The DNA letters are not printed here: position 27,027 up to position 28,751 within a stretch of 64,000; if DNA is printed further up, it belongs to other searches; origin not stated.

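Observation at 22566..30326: Compact radical-SAM/SPASM RiPP cluster: four precursors, maturase, outer-membrane barrel, C39-ABC exporter and a divergent XRE regulator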

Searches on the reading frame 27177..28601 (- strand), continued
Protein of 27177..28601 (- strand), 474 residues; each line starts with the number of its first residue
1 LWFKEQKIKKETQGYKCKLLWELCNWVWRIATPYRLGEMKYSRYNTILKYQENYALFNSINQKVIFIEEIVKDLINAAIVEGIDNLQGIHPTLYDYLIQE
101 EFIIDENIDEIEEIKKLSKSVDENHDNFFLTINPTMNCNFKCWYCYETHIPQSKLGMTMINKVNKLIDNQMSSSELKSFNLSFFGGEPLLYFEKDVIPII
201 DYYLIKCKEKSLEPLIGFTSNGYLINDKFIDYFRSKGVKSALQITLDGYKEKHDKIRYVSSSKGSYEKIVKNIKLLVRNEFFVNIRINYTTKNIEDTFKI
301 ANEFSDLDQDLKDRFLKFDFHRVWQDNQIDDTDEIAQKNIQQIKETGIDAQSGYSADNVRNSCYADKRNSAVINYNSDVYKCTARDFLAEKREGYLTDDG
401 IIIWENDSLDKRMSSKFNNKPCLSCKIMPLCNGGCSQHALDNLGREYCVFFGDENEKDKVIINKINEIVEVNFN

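Call 82: search_protein_families(library=ncbifam, proteins=[L063:8001-9311:+, L065:8001-9296:+, L068:7998-8777:+, L070:8001-9299:+, L071:4294-5712:+, L073:8001-9302:+, L054:8001-9320:+, L010:8001-9323:+, L019:7995-9323:+, L002:8001-9308:+], max_evalue=1e-40)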
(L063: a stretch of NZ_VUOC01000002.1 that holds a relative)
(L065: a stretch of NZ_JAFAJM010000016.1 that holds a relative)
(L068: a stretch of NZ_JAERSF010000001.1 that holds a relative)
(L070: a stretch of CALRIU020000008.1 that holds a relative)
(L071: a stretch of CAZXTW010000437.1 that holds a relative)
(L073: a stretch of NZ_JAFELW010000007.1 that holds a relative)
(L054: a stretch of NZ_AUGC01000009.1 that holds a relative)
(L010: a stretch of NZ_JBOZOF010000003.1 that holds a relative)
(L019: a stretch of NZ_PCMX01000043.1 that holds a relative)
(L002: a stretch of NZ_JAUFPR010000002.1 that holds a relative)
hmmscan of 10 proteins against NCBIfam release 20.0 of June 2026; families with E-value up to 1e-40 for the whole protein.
L063:8001-9311:+ (436 aa): 3 families
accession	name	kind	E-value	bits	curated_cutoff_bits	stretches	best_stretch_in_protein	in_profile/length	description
NF038107.1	rSAM_NF038107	equivalog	1.5e-49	169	600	1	1-402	1-407/444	Cys-every-fifth radical SAM/SPASM peptide maturase CefB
TIGR04463.1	rSAM_vs_C_rich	equivalog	3.5e-49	167.8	525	1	10-403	5-402/438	TIGR04463 family radical SAM/SPASM RiPP maturase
TIGR04334.1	rSAM_Clo7bot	equivalog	6.4e-46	156.9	600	1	2-411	1-424/440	radical SAM/SPASM domain Clo7bot peptide maturase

L065:8001-9296:+ (431 aa): 4 families
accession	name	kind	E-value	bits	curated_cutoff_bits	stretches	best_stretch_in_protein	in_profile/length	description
TIGR04463.1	rSAM_vs_C_rich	equivalog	3.6e-52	177.6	525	1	10-401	6-399/438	TIGR04463 family radical SAM/SPASM RiPP maturase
TIGR04334.1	rSAM_Clo7bot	equivalog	6.3e-45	153.6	600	1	2-410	1-419/440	radical SAM/SPASM domain Clo7bot peptide maturase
TIGR04280.1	geopep_mat_rSAM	hypoth_equivalog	2.7e-44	151.8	400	1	57-406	50-402/428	geopeptide radical SAM maturase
NF038107.1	rSAM_NF038107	equivalog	8.5e-43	146.7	600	1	1-402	1-406/444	Cys-every-fifth radical SAM/SPASM peptide maturase CefB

L068:7998-8777:+ (259 aa): 1 family
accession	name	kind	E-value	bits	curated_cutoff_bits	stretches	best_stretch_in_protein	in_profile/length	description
TIGR04463.1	rSAM_vs_C_rich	equivalog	6.3e-44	150.4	525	1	11-257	5-244/438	TIGR04463 family radical SAM/SPASM RiPP maturase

L070:8001-9299:+ (432 aa): 1 family
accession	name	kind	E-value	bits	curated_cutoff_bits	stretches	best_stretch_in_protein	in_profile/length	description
TIGR04463.1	rSAM_vs_C_rich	equivalog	4.7e-47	160.7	525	1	13-401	9-398/438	TIGR04463 family radical SAM/SPASM RiPP maturase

L071:4294-5712:+ (472 aa): 4 families
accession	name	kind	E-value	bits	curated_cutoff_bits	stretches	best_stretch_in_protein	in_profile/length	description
TIGR04463.1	rSAM_vs_C_rich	equivalog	1.2e-55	189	525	1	6-403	1-402/438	TIGR04463 family radical SAM/SPASM RiPP maturase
TIGR04334.1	rSAM_Clo7bot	equivalog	1.6e-45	155.6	600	1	2-408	1-418/440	radical SAM/SPASM domain Clo7bot peptide maturase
NF038107.1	rSAM_NF038107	equivalog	1.2e-43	149.5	600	1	1-432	1-438/444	Cys-every-fifth radical SAM/SPASM peptide maturase CefB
TIGR04280.1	geopep_mat_rSAM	hypoth_equivalog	1.8e-42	145.8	400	1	58-399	51-396/428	geopeptide radical SAM maturase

L073:8001-9302:+ (433 aa): 3 families
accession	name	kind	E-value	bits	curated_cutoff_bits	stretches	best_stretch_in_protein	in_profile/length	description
NF038107.1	rSAM_NF038107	equivalog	3.7e-52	177.6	600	1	1-407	1-411/444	Cys-every-fifth radical SAM/SPASM peptide maturase CefB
TIGR04463.1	rSAM_vs_C_rich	equivalog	4.4e-50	170.7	525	1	12-405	8-403/438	TIGR04463 family radical SAM/SPASM RiPP maturase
TIGR04334.1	rSAM_Clo7bot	equivalog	1e-49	169.4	600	1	16-403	16-412/440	radical SAM/SPASM domain Clo7bot peptide maturase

L054:8001-9320:+ (439 aa): 1 family
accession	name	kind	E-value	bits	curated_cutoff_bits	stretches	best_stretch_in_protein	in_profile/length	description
TIGR04463.1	rSAM_vs_C_rich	equivalog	1.5e-42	145.8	525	1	13-403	9-401/438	TIGR04463 family radical SAM/SPASM RiPP maturase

L010:8001-9323:+ (440 aa): 3 families
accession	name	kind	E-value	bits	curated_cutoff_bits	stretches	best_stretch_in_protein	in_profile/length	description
TIGR04463.1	rSAM_vs_C_rich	equivalog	4e-48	164.3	525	1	10-408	6-406/438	TIGR04463 family radical SAM/SPASM RiPP maturase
TIGR04334.1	rSAM_Clo7bot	equivalog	7.4e-45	153.4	600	1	2-414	1-424/440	radical SAM/SPASM domain Clo7bot peptide maturase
NF038107.1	rSAM_NF038107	equivalog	4.1e-41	141.2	600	0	1-406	1-410/444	Cys-every-fifth radical SAM/SPASM peptide maturase CefB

L019:7995-9323:+ (442 aa): 3 families
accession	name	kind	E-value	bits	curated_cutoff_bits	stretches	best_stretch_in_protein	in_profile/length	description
TIGR04463.1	rSAM_vs_C_rich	equivalog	4.5e-46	157.5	525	1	11-403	5-398/438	TIGR04463 family radical SAM/SPASM RiPP maturase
NF038107.1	rSAM_NF038107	equivalog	1.6e-43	149.1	600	1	3-406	2-407/444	Cys-every-fifth radical SAM/SPASM peptide maturase CefB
TIGR04334.1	rSAM_Clo7bot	equivalog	1.4e-41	142.6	600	1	3-412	1-418/440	radical SAM/SPASM domain Clo7bot peptide maturase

L002:8001-9308:+ (435 aa): 1 family
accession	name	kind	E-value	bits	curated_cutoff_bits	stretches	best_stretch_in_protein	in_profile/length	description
TIGR04463.1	rSAM_vs_C_rich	equivalog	8.3e-46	156.6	525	1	12-404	8-401/438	TIGR04463 family radical SAM/SPASM RiPP maturase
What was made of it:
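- On TIGR04463 / CefB (NF038107) Cys-rich peptide maturase families: 146-189 bits for 10 other family members (call 82).
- Closest known: NCBIfam TIGR04463. Different: Ten family members sampled across Bacteroidota also fail (at most 189 bits; call 82).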

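Call 85: search_dna_similar(query=window:27177-28487:-, collection=plasmids, mode=protein, max_evalue=1e-30, max_rows=10)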
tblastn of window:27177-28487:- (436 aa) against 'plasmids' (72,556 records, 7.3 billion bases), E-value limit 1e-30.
Records with a match: 10; places in all: 10; records where one place covers at least 80% of the query: 3.
Best place of each record, by identity: <60% 10.
By first word of the organism name: Bacillus 7; Flammeovirga 1; Rhizosphaericola 1; Parabacteroides 1.
By predicted mobility (MOB-suite, as given by PLSDB): non-mobilizable 9; mobilizable 1.
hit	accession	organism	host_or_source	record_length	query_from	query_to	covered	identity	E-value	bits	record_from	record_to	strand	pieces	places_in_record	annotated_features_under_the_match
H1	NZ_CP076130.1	Flammeovirga kamogawensis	single bacterial isolate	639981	1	415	95%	57.4%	1e-146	468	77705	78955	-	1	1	radical SAM protein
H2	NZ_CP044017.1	Rhizosphaericola mali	whole organism,rhizosphere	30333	1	411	94%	38.7%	3e-86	294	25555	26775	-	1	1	radical SAM protein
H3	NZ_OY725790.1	Parabacteroides distasonis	-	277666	16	412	91%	27.3%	8e-32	135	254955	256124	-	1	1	radical SAM protein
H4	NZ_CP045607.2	Bacillus cereus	Whole organism,soil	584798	92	403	72%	30.1%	5e-31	133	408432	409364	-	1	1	radical SAM protein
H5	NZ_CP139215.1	Bacillus cereus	environmental samples,soil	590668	92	403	72%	30.1%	6e-31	133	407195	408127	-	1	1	radical SAM protein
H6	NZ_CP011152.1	Bacillus cereus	cell culture,soil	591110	92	403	72%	30.1%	6e-31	133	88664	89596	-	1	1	radical SAM protein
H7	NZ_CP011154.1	Bacillus cereus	cell culture,soil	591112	92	403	72%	30.1%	6e-31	133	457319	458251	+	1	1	radical SAM protein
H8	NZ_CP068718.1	Bacillus cereus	single cell,oral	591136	92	403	72%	30.1%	6e-31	133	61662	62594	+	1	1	radical SAM protein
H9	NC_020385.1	Bacillus thuringiensis serovar thuringiensis str. IS5056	-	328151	92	403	72%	30.1%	6e-31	133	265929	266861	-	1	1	radical SAM protein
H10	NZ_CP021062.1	Bacillus thuringiensis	Environment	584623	92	403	72%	30.1%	6e-31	133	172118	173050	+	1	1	radical SAM protein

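Call 86: get_annotated_region(hit=H1, flank=6000)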
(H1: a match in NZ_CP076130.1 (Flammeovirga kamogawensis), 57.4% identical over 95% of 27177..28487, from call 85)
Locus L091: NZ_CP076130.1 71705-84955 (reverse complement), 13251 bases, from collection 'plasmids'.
description: Flammeovirga kamogawensis strain YS10 plasmid p1, complete sequence
organism: Flammeovirga kamogawensis (NCBI taxid 373891)
taxonomy: Bacteria; Bacteroidota; Cytophagia; Cytophagales; Flammeovirgaceae; Flammeovirga; Flammeovirga kamogawensis
host: -; source: single bacterial isolate; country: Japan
typing (MOB-suite, as given by PLSDB): non-mobilizable
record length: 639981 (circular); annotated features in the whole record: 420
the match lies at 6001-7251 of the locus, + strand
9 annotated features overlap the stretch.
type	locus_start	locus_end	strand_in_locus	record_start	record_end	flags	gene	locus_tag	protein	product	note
CDS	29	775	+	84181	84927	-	-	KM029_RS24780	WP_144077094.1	porin family protein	-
CDS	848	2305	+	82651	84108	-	-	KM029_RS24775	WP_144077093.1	M48 family metallopeptidase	GO:0006508 - proteolysis [Evidence IEA]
CDS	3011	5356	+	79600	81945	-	-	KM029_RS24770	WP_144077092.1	outer membrane beta-barrel family protein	-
CDS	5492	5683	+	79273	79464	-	-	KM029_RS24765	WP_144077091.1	hypothetical protein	-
CDS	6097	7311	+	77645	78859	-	-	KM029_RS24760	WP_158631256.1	radical SAM protein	-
CDS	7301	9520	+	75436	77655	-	-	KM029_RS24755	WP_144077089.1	peptidase domain-containing ABC transporter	-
CDS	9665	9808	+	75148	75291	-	-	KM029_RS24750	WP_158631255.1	hypothetical protein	-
CDS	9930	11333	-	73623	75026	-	-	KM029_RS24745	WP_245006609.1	sulfatase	-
CDS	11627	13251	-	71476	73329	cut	-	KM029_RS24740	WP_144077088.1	hypothetical protein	-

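Call 87: get_annotated_region(hit=H2, flank=6000)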
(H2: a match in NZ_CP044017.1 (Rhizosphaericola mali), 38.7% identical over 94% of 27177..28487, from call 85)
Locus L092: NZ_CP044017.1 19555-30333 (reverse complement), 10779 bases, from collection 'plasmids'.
description: Rhizosphaericola mali strain B3-10 plasmid pB3-10, complete sequence
organism: Rhizosphaericola mali (NCBI taxid 2545455)
taxonomy: Bacteria; Bacteroidota; Chitinophagia; Chitinophagales; Chitinophagaceae; Rhizosphaericola; Rhizosphaericola mali
host: -; source: whole organism,rhizosphere; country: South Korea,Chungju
typing (MOB-suite, as given by PLSDB): mobilizable; relaxase MOBP
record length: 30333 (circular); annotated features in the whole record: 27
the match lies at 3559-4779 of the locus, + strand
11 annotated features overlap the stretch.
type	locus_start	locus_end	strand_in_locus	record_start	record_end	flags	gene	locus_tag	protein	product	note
CDS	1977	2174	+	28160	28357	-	-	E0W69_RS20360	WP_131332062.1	hypothetical protein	-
CDS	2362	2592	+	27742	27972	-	-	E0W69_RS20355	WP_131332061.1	hypothetical protein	-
CDS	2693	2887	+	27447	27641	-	-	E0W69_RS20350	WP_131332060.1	hypothetical protein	-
CDS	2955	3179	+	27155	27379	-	-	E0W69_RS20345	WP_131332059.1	hypothetical protein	-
CDS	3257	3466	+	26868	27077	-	-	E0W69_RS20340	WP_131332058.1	hypothetical protein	-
CDS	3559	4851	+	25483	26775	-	-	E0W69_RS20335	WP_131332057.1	radical SAM protein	-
CDS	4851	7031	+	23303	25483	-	-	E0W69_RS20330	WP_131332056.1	peptidase domain-containing ABC transporter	-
CDS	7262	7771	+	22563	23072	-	-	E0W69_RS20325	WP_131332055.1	hypothetical protein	-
CDS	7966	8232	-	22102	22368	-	-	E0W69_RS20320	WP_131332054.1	hypothetical protein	-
CDS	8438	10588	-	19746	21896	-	-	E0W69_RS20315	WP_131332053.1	relaxase/mobilization nuclease domain-containing protein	-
CDS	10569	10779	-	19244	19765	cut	-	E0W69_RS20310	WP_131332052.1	hypothetical protein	-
